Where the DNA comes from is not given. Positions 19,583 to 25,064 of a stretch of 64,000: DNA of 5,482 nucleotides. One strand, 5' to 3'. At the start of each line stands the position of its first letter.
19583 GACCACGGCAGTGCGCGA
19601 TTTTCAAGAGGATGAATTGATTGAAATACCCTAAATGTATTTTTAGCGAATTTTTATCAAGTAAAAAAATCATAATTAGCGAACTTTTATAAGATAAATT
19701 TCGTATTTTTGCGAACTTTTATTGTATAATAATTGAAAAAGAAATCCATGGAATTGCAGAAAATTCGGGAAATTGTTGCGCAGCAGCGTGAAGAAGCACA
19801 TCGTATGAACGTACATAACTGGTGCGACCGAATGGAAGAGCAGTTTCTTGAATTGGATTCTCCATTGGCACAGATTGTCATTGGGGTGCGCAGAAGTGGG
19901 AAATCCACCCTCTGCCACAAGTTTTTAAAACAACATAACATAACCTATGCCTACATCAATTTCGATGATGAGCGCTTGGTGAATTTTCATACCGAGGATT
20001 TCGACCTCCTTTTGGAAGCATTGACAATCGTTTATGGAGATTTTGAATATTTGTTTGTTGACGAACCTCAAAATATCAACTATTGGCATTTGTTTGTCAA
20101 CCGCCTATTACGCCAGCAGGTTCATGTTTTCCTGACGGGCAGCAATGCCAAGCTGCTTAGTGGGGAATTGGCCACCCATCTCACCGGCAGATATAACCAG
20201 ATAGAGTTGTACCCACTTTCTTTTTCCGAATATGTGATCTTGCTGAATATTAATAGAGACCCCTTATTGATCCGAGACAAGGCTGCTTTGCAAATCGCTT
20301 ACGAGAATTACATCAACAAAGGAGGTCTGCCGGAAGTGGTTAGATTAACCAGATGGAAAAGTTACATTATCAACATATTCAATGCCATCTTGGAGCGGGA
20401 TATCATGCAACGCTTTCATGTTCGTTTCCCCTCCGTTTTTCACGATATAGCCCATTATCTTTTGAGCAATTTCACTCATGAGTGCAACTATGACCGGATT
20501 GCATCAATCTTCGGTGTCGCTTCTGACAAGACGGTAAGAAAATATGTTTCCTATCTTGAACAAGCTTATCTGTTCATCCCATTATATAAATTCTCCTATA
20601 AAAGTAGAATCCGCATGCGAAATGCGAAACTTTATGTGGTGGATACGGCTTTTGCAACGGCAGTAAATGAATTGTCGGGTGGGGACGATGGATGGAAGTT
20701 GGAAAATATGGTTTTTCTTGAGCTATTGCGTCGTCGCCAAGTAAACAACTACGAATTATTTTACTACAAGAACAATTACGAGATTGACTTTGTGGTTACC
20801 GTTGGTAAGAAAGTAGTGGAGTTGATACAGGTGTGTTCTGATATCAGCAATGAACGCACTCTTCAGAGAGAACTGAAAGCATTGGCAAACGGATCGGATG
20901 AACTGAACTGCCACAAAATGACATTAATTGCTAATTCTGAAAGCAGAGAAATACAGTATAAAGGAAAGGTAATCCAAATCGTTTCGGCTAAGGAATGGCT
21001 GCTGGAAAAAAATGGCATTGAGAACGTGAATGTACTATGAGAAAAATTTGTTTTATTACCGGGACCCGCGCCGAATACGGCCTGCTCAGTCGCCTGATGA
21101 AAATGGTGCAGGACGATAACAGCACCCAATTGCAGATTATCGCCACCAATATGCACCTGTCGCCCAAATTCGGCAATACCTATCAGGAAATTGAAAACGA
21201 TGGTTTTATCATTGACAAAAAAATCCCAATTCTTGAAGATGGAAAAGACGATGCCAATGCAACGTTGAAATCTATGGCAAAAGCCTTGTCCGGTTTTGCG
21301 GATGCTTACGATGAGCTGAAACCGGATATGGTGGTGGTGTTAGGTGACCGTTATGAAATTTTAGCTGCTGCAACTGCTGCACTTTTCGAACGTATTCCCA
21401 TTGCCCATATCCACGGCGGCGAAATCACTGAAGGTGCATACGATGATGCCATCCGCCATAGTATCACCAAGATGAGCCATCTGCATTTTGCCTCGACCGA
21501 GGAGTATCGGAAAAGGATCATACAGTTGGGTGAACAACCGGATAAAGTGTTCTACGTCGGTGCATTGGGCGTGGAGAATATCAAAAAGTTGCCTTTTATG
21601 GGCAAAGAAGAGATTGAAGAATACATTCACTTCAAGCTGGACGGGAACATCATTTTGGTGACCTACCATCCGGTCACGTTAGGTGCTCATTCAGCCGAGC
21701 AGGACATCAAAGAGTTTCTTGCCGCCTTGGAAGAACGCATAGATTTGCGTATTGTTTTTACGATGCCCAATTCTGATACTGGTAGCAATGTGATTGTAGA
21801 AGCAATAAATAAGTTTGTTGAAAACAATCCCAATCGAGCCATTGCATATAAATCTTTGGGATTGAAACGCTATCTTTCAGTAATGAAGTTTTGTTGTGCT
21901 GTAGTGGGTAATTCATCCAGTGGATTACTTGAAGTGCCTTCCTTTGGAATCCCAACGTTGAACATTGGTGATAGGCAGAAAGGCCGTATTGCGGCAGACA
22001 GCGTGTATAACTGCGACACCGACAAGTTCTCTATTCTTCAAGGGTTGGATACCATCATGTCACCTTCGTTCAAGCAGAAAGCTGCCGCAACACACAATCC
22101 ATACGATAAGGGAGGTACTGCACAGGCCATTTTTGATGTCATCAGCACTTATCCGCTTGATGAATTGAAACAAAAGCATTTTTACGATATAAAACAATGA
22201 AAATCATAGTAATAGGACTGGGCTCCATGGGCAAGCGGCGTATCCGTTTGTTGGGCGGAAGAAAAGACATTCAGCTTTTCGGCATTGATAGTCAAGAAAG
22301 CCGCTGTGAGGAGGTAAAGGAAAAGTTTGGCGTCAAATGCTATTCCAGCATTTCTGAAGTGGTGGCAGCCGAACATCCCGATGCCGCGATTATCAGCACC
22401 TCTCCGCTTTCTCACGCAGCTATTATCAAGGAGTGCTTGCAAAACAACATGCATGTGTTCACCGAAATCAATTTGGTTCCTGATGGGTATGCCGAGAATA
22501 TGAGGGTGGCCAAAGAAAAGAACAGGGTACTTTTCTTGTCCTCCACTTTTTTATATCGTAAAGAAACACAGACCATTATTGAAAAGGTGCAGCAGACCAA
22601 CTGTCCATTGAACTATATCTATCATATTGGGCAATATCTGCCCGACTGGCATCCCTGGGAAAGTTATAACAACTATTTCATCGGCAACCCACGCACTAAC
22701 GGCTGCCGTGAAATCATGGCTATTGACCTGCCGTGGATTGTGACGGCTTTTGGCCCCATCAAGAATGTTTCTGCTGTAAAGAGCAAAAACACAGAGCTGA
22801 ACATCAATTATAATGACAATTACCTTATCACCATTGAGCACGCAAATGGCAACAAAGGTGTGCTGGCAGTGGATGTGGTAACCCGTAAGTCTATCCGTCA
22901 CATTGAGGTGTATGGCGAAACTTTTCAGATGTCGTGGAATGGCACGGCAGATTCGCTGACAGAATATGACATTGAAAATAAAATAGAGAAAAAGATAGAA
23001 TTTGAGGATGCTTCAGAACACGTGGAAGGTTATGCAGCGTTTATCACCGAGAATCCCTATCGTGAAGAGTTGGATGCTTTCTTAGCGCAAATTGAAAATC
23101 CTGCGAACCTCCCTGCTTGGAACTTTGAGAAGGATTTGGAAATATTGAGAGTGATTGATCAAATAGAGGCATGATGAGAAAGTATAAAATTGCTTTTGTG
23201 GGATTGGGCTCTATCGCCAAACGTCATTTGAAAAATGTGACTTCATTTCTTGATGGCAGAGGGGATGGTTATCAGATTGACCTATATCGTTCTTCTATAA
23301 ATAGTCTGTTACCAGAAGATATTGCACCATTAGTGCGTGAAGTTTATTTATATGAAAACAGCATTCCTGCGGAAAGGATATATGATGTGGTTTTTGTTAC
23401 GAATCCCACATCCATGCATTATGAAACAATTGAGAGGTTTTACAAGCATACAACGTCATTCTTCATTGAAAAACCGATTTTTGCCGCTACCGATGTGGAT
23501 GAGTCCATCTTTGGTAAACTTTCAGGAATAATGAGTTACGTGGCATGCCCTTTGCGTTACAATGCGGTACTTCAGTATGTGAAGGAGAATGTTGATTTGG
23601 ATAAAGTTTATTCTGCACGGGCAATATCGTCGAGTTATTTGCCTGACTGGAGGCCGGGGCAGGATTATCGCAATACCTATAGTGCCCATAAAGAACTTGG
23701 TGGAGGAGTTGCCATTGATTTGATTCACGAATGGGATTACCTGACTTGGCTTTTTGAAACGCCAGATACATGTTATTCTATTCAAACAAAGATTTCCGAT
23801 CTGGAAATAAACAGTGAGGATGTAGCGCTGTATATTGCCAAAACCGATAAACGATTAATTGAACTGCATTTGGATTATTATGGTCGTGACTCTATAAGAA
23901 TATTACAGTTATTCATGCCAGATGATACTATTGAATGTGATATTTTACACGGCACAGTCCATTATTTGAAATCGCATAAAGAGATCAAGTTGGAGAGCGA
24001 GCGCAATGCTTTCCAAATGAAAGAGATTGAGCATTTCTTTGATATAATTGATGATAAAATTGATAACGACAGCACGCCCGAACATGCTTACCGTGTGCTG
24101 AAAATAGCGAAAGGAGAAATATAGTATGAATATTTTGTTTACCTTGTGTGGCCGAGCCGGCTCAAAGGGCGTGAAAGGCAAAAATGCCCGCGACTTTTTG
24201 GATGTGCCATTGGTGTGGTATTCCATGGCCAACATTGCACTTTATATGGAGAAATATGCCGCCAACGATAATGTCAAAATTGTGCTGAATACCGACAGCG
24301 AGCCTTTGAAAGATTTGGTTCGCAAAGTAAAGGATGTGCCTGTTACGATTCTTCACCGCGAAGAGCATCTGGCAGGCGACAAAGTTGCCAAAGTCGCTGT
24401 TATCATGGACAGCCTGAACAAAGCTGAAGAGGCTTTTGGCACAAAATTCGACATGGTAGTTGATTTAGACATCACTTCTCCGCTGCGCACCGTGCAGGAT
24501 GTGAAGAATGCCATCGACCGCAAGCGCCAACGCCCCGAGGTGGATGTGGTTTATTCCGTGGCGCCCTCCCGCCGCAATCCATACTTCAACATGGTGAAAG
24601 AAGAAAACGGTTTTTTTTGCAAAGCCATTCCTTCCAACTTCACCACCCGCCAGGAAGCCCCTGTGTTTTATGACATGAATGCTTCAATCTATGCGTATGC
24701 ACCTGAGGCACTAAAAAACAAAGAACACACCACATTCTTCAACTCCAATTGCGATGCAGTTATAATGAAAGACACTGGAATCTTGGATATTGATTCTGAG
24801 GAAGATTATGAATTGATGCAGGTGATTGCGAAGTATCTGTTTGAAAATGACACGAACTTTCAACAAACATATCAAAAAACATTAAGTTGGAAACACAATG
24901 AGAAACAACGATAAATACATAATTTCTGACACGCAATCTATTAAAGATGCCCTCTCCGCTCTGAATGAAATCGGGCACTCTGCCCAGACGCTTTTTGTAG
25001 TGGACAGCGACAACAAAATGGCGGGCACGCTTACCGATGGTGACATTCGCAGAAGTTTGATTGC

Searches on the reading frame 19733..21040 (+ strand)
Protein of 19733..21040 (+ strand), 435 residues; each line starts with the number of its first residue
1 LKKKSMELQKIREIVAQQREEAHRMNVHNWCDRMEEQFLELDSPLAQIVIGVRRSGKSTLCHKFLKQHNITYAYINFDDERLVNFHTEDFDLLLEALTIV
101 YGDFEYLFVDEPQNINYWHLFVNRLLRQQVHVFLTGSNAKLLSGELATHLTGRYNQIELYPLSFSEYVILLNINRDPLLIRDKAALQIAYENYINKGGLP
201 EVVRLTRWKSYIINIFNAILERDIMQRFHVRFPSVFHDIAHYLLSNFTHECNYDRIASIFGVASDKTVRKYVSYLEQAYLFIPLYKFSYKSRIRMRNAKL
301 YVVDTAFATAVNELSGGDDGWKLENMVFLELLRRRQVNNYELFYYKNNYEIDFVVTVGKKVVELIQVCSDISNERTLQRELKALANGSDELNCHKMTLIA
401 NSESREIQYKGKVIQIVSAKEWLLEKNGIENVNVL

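Call 32: search_protein_families(library=pfam, proteins=[window:19733-21040:+], max_evalue=0.00001)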
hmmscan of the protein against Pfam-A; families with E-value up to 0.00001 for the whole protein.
window:19733-21040:+ (435 aa): 2 families
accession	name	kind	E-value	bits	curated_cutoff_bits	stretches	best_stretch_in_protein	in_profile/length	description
PF13173.12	AAA_14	-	2.5e-32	112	27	1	47-167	5-128/129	AAA domain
PF13635.12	DUF4143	-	1.3e-20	74.2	28.1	1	221-369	1-159/160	Domain of unknown function (DUF4143)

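Call 90: search_protein_families(library=padloc, proteins=[window:19733-21040:+], max_evalue=0.00001)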
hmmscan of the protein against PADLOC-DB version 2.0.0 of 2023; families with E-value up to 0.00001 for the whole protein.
window:19733-21040:+ (435 aa): 7 families
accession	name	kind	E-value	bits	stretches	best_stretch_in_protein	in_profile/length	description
PDLC04787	PDC-S01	-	5e-98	326.7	1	41-426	24-409/412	-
PDLC04790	PDC-S01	-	1.8e-36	123.8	1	48-406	31-404/422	-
PDLC04789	PDC-S01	-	3.1e-36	123.2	1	42-361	15-333/375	-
PDLC04791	PDC-S01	-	1.5e-29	100.9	1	40-373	15-355/395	-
PDLC04786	PDC-S01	-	1.8e-16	57.9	1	48-367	24-384/439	-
PDLC04788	PDC-S01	-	7.1e-12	43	1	48-362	23-376/448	-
PDLC04792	PDC-S01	-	1.4e-09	35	0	37-178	12-162/452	-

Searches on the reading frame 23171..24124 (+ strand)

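Call 32: search_protein_families(library=pfam, proteins=[window:23171-24124:+], max_evalue=0.00001)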
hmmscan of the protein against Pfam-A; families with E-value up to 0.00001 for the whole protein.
window:23171-24124:+ (317 aa): 1 family
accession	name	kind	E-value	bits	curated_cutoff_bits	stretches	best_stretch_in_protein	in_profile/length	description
PF01408.29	GFO_IDH_MocA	-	2.3e-06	28.7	24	0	6-105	2-97/120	Oxidoreductase family, NAD-binding Rossmann fold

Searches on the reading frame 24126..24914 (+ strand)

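Call 32: search_protein_families(library=pfam, proteins=[window:24126-24914:+], max_evalue=0.00001)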
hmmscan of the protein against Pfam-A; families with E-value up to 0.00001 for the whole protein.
window:24126-24914:+ (262 aa): 1 family
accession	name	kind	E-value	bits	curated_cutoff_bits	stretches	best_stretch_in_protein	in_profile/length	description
PF02348.25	CTP_transf_3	-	3.5e-09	37.2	22.6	1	10-149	7-130/217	Cytidylyltransferase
